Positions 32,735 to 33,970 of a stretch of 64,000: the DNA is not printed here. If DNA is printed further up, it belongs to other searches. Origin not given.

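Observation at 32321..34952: A tightly packed three-gene nuclease operon: PUA-like + PD-(D/E)xK-like, reader + HNH, and small HNH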

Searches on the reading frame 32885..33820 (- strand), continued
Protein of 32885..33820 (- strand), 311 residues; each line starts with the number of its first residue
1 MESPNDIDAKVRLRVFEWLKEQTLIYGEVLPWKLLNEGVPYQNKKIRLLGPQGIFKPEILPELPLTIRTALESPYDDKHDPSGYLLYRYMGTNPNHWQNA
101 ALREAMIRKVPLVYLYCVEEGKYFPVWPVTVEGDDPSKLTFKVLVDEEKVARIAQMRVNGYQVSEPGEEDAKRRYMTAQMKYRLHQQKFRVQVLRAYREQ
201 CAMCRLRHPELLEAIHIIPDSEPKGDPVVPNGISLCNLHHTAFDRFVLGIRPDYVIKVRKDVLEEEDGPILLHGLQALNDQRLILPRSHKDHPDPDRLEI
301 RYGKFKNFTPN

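Call 89: search_protein_families(library=pfam, proteins=[L054:4928-5869:+, L057:3037-3960:+, L060:3016-3978:+, L046:4971-5522:+, L052:4952-5470:+, L050:5025-5846:+, L050:3700-3999:+, L057:596-3040:+], max_evalue=0.1)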
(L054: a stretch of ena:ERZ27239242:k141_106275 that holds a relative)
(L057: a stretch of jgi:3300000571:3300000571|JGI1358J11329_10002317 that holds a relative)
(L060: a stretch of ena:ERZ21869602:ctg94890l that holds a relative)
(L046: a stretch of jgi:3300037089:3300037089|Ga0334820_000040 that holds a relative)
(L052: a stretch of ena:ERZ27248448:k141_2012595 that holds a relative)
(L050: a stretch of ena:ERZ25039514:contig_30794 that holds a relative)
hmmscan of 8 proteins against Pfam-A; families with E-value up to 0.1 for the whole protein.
L054:4928-5869:+ (313 aa): 1 family
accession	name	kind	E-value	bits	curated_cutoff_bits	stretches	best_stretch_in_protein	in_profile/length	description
PF13391.12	HNH_2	-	3e-14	53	21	1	210-258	1-65/66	HNH endonuclease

L057:3037-3960:+ (307 aa): 2 families
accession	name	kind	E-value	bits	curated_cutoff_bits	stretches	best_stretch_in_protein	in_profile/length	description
PF13391.12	HNH_2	-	3.5e-14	52.8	21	1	204-252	1-65/66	HNH endonuclease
PF01844.29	HNH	-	0.0036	17.9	21.4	1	203-237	3-36/47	HNH endonuclease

L060:3016-3978:+ (320 aa): 2 families
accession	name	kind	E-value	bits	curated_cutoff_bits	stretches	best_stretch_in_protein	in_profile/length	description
PF13391.12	HNH_2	-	3e-11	43.5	21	1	211-265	1-66/66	HNH endonuclease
PF01844.29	HNH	-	0.00018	22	21.4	1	211-254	1-41/47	HNH endonuclease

L046:4971-5522:+ (183 aa): 1 family
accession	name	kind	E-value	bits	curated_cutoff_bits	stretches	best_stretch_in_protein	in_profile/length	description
PF02021.23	UPF0102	-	0.0052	17.6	23.6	1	5-51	1-40/80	Uncharacterised protein family UPF0102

L052:4952-5470:+ (172 aa): 1 family
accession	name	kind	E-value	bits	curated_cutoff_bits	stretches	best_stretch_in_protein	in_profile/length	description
PF05708.18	Peptidase_C92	-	1.6e-07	31.9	27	1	11-102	6-99/166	Permuted papain-like amidase enzyme, YaeF/YiiX, C92 family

L050:5025-5846:+ (273 aa): 1 family
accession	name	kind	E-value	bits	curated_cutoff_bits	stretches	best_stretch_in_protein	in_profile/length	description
PF16996.10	Asp4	-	0.098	13.3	27.7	0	99-135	17-50/55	Accessory secretory protein Sec Asp4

L050:3700-3999:+ (99 aa): 7 families
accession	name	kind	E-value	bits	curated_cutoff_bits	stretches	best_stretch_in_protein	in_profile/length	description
PF24292.1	DUF7479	-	0.00052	20.5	27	0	6-49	2-44/60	Domain of unknown function (DUF7479)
PF02150.21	Zn_ribbon_RPB9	-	0.0063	16.8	25.2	0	7-19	22-34/36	RNA polymerases M/15 Kd subunit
PF12773.13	DZR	-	0.011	16.4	27.3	0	8-42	14-34/45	Double zinc ribbon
PF03367.19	Zn_ribbon_ZPR1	-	0.022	14.6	23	0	6-15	35-44/56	ZPR1 zinc-finger domain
PF20120.5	DUF6510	-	0.069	13.5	26.4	0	5-48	25-67/86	Family of unknown function (DUF6510)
PF09723.15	Zn_ribbon_8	-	0.087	13.3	34.4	0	7-17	6-16/41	Zinc ribbon domain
PF19335.5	HMBD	-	0.097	13.1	23.6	1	78-91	14-27/28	Heavy metal binding domain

L057:596-3040:+ (814 aa): 31 families (the best 25 are shown)
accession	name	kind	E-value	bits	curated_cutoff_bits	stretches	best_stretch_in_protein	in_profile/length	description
PF09848.15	SLFN-g3_helicase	-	8.7e-87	292.1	24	1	266-612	1-354/354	Schlafen group 3, DNA/RNA helicase domain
PF00717.28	Peptidase_S24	-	6.5e-11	42.4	23.3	1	691-801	27-116/116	Peptidase S24-like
PF00004.35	AAA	-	1.3e-06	29.3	21.2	1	270-373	2-89/131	ATPase family associated with various cellular activities (AAA)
PF20720.3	nSTAND3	-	2.1e-06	28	27.2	1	265-300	16-51/155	Novel STAND NTPase 3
PF04851.21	ResIII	-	3.6e-06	27.4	22.5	1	249-297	11-57/164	Type III restriction enzyme, res subunit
PF13401.12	AAA_22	-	4.6e-06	27.4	27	1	265-353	4-97/130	AAA domain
PF25199.1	nSTAND_NTPase5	-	7e-06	26.4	34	1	252-351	27-110/145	Novel STAND NTPase 5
PF13604.12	AAA_30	-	0.00017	21.8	27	1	265-360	17-111/191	AAA domain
PF13086.12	AAA_11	-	0.00035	20.9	27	1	264-368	17-116/257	AAA domain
PF24883.2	NPHP3_N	-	0.00037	21.2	24.8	1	262-299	18-55/164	Nephrocystin 3, N-terminal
PF13191.12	AAA_16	-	0.00045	21.2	32.6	1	262-389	20-144/167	AAA ATPase domain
PF13481.12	AAA_25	-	0.0011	19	27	1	265-314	32-76/195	AAA domain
PF13245.12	AAA_19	-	0.0013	19.3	25.1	1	265-296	10-41/134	AAA domain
PF08011.17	PDDEXK_9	-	0.0017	18.7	25.5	1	63-112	18-66/105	PD-(D/E)XK nuclease superfamily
PF13173.12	AAA_14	-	0.0025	18.2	27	1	266-351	2-76/129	AAA domain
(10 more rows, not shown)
